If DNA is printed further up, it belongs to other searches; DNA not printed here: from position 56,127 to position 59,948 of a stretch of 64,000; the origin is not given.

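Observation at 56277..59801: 1174-aa RecB-like nuclease + RNase H-like + SF1 (DNA2-like) helicase fusion next to orphan brnA and hicAB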

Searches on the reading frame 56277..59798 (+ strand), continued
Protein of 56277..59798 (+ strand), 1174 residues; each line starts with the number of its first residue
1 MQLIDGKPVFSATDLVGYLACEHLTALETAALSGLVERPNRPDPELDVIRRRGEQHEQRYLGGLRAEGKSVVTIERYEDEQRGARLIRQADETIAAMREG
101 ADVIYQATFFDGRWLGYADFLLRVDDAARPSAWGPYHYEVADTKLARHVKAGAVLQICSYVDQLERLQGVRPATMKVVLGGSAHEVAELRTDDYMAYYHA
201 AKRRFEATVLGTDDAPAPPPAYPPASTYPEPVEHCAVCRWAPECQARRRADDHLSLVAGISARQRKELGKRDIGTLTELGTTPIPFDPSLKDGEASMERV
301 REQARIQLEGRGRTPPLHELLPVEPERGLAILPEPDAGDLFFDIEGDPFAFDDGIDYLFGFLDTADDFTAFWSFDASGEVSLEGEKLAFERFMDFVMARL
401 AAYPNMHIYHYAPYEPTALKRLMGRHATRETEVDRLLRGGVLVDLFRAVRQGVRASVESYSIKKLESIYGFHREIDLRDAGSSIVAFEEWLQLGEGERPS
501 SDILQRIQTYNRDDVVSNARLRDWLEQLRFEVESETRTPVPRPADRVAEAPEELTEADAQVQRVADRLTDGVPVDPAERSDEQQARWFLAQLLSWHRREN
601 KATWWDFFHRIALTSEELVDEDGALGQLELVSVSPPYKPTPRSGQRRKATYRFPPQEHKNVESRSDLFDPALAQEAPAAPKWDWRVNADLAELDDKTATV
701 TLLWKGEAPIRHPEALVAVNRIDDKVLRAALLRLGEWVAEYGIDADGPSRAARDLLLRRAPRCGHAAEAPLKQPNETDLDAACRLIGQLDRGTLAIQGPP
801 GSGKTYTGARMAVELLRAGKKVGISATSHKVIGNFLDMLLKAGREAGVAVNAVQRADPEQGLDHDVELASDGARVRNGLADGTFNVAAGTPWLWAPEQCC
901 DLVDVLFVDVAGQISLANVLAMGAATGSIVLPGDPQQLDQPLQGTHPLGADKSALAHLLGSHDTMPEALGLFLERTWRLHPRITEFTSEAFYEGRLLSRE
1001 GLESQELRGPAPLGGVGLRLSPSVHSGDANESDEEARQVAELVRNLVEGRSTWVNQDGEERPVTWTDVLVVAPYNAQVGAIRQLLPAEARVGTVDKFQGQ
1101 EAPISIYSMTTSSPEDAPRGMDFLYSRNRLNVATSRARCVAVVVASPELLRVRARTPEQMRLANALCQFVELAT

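Call 9: find_encoding_contigs(protein=P0049, flank=10000, max_places=3)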
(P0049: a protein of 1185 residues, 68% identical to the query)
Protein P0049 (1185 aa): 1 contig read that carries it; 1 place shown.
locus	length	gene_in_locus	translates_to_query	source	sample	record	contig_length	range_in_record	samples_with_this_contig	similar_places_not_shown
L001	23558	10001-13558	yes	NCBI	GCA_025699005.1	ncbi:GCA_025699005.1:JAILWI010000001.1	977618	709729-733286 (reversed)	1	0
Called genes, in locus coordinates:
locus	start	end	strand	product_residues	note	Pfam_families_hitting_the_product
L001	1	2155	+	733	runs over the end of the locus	PF00989:PAS, PF08448:PAS_4, PF13188:PAS_8 (weak), PF13426:PAS_9, PF01590:GAF, PF13185:GAF_2, PF00512:HisKA, PF02518:HATPase_c, +3 more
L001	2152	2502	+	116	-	PF00072:Response_reg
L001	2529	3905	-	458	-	PF00083:Sugar_tr, PF07690:MFS_1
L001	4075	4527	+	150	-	PF01161:PBP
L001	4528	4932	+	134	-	PF01451:LMWPc (weak)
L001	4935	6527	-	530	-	PF00083:Sugar_tr (weak), PF07690:MFS_1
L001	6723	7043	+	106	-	-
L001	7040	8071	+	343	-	PF04542:Sigma70_r2, PF22029:PhyR_sigma2 (faint), PF08281:Sigma70_r4_2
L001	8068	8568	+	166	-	PF00190:Cupin_1, PF05899:Cupin_3 (faint), PF02311:AraC_binding (weak), PF07883:Cupin_2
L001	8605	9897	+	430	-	PF07690:MFS_1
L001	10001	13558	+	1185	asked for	PF13482:RNase_H_2, PF13086:AAA_11 (faint), PF13604:AAA_30 (weak), PF13087:AAA_12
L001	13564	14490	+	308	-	PF00296:Bac_luciferase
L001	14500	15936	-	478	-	PF00158:Sigma54_activat (faint), PF07728:AAA_5 (faint)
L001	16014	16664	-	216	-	PF00196:GerE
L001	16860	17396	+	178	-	-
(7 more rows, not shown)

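Call 10: find_encoding_contigs(protein=P0072, flank=8000, max_places=3)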
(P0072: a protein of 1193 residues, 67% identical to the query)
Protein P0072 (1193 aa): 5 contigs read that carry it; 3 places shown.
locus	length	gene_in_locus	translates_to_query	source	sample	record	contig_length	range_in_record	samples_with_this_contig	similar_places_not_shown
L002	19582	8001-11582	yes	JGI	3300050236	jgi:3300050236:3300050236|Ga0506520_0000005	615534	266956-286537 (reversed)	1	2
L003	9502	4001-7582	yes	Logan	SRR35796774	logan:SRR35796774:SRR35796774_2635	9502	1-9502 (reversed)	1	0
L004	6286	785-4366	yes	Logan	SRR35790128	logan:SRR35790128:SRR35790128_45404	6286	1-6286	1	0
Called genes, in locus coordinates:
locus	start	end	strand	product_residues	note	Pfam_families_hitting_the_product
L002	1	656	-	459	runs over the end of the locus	PF13632:Glyco_trans_2_3, PF13641:Glyco_tranf_2_3, PF03552:Cellulose_synt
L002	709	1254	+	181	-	-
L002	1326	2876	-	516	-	PF00174:Oxidored_molyb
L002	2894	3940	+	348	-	PF00155:Aminotran_1_2, PF01212:Beta_elim_lyase, PF01041:DegT_DnrJ_EryC1 (weak), PF01053:Cys_Met_Meta_PP (weak)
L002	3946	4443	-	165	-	PF01641:SelR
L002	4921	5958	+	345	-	PF01904:DUF72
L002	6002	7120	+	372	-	PF18854:baeRF_family10, PF10116:Host_attach (faint), PF18844:baeRF_family2, PF18859:acVLRF1 (weak)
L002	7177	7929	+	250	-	-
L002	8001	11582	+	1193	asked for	PF13482:RNase_H_2, PF13086:AAA_11 (faint), PF13245:AAA_19 (weak), PF13604:AAA_30, PF13087:AAA_12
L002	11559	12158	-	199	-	PF13845:Septum_form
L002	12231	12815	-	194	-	PF11290:DUF3090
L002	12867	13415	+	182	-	-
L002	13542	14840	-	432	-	PF01381:HTH_3 (faint), PF13424:TPR_12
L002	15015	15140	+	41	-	-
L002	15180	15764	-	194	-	PF01106:NifU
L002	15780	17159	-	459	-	PF00400:WD40 (faint), PF12894:ANAPC4_WD40 (faint), PF23381:Beta-prop_IFT122_1st (faint), PF24817:WD40_WDHD1_1st (faint), PF25174:Beta-prop_THOC3 (faint), PF26549:Tricorn_N (faint), PF07676:PD40 (faint), PF00930:DPPIV_N (faint), +1 more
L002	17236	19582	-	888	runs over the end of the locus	PF13298:LigD_N, PF01068:DNA_ligase_A_M, PF04679:DNA_ligase_A_C, PF21686:LigD_Prim-Pol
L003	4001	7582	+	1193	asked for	PF13482:RNase_H_2, PF13086:AAA_11 (faint), PF13245:AAA_19 (weak), PF13604:AAA_30, PF13087:AAA_12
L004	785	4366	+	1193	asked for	PF13482:RNase_H_2, PF13086:AAA_11 (faint), PF13245:AAA_19 (weak), PF13604:AAA_30, PF13087:AAA_12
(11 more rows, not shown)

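Call 11: find_encoding_contigs(protein=P0097, flank=8000, max_places=2)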
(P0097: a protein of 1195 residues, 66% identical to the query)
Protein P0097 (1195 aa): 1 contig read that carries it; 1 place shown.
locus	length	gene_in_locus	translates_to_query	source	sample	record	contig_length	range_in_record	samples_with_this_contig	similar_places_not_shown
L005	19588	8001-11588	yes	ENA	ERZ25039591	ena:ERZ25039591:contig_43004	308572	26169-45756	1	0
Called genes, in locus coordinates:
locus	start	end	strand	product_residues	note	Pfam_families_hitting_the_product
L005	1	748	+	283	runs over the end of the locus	-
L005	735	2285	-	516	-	PF00174:Oxidored_molyb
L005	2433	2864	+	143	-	-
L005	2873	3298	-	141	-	PF01641:SelR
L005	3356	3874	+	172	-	PF00561:Abhydrolase_1 (faint), PF12146:Hydrolase_4 (faint), PF12697:Abhydrolase_6 (faint), PF20408:Abhydrolase_11, PF01738:DLH (weak), PF08386:Abhydrolase_4 (faint)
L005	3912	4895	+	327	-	PF08220:HTH_DeoR (weak), PF08279:HTH_11, PF19187:HTH_PafC (faint), PF13280:WYL, PF25583:WCX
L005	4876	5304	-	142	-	PF13430:DUF4112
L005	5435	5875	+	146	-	-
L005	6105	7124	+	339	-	PF01904:DUF72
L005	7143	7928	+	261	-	-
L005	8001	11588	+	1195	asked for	PF13482:RNase_H_2, PF13086:AAA_11 (faint), PF13604:AAA_30 (weak), PF13087:AAA_12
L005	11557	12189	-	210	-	PF13845:Septum_form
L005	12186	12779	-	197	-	PF05706:CDKN3, PF22784:PTP-SAK, PF22785:Tc-R-P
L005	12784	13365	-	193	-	PF11290:DUF3090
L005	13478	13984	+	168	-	-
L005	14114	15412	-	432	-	PF01381:HTH_3 (weak), PF13560:HTH_31, PF13424:TPR_12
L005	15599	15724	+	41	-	-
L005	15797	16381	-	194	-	PF01106:NifU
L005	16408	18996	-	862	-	PF13298:LigD_N, PF01068:DNA_ligase_A_M, PF04679:DNA_ligase_A_C, PF21686:LigD_Prim-Pol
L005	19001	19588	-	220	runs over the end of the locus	PF00702:Hydrolase, PF12710:HAD, PF13419:HAD_2, PF13242:Hydrolase_like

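Call 12: find_encoding_contigs(protein=P0063, flank=8000, max_places=2)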
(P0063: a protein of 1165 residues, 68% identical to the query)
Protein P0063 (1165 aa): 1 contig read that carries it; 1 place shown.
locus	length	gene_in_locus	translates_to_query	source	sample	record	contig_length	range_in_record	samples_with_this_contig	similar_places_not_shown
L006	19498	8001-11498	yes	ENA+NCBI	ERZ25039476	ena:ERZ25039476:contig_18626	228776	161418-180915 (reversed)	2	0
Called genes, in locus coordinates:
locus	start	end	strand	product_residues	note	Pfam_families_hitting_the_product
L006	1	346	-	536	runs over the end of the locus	PF00083:Sugar_tr (weak), PF07690:MFS_1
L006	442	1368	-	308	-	PF00892:EamA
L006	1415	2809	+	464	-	PF00392:GntR, PF00155:Aminotran_1_2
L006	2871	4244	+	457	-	PF01565:FAD_binding_4, PF08031:BBE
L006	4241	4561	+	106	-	-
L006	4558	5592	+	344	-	PF04542:Sigma70_r2, PF12680:SnoaL_2 (faint), PF08281:Sigma70_r4_2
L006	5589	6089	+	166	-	PF00190:Cupin_1 (weak), PF02311:AraC_binding (weak), PF07883:Cupin_2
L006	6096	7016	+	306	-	PF07690:MFS_1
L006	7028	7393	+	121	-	PF07690:MFS_1 (weak)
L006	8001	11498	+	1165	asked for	PF13482:RNase_H_2, PF13086:AAA_11 (faint), PF13604:AAA_30 (weak), PF13087:AAA_12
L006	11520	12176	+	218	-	PF13489:Methyltransf_23 (weak), PF13847:Methyltransf_31 (weak), PF08241:Methyltransf_11 (weak), PF08242:Methyltransf_12, PF13649:Methyltransf_25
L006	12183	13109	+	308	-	PF00296:Bac_luciferase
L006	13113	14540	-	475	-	PF00158:Sigma54_activat (faint), PF07728:AAA_5 (faint)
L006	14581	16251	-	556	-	PF07995:GSDH, PF13473:Cupredoxin_1, PF00127:Copper-bind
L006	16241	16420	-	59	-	-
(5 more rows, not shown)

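Call 28: search_protein_representatives(protein=window:56277-59798:+)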
Query: 1174 residues. Proteins with E-value up to 0.001 (for the whole library): 20292; up to 1e-10: 9659; up to 1e-30: 3296. The best 150 are listed.
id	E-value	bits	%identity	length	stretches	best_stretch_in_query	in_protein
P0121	0.0e+00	1217.4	57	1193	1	1-1173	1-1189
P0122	0.0e+00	1082.6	53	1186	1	1-1173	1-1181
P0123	0.0e+00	1052.4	49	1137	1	4-1174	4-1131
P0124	0.0e+00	1050.5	50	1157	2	415-1173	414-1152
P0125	0.0e+00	1040.9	50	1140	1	3-1173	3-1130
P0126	0.0e+00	1038.7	49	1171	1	1-1173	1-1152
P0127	0.0e+00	1027.9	49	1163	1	11-1172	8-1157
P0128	0.0e+00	1023.3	48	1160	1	10-1173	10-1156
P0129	0.0e+00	1022.1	49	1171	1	1-1172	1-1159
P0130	2.6e-295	999.2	48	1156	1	2-1174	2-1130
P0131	1.1e-293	993.9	51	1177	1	5-1173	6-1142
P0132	1.2e-293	993.8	48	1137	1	1-1173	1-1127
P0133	2.0e-290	983.1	49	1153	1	6-1173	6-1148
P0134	7.2e-287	971.3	47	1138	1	3-1174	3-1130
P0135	7.1e-286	968.0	46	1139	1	2-1173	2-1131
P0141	8.5e-277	938.0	45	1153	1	10-1174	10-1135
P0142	3.3e-276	936.0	47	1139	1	11-1174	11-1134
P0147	3.8e-272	922.6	46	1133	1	5-1174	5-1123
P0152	5.2e-267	905.5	46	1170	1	5-1173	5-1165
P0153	1.1e-266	904.5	48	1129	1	1-1174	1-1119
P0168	3.6e-262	889.5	47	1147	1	5-1174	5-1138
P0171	3.6e-258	876.3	44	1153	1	11-1174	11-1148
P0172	6.3e-258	875.5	47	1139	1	11-1174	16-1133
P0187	5.8e-251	852.4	46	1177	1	9-1173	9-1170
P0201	4.9e-242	822.8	45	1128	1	9-1170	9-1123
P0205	1.7e-239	814.4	46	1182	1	31-1174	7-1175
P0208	3.4e-238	810.1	45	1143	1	6-1174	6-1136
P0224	6.5e-230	782.7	45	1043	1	97-1174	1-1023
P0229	9.4e-227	772.2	40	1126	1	8-1174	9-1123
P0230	4.0e-225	766.8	42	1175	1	1-1174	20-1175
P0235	2.6e-223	760.8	44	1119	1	5-1174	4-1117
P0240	2.6e-222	757.5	42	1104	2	588-1174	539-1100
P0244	2.9e-221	754.0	52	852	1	358-1174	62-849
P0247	3.5e-219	747.1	39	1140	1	10-1174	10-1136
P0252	1.7e-217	741.6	42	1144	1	8-1174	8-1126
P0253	1.0e-216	739.0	43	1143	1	2-1170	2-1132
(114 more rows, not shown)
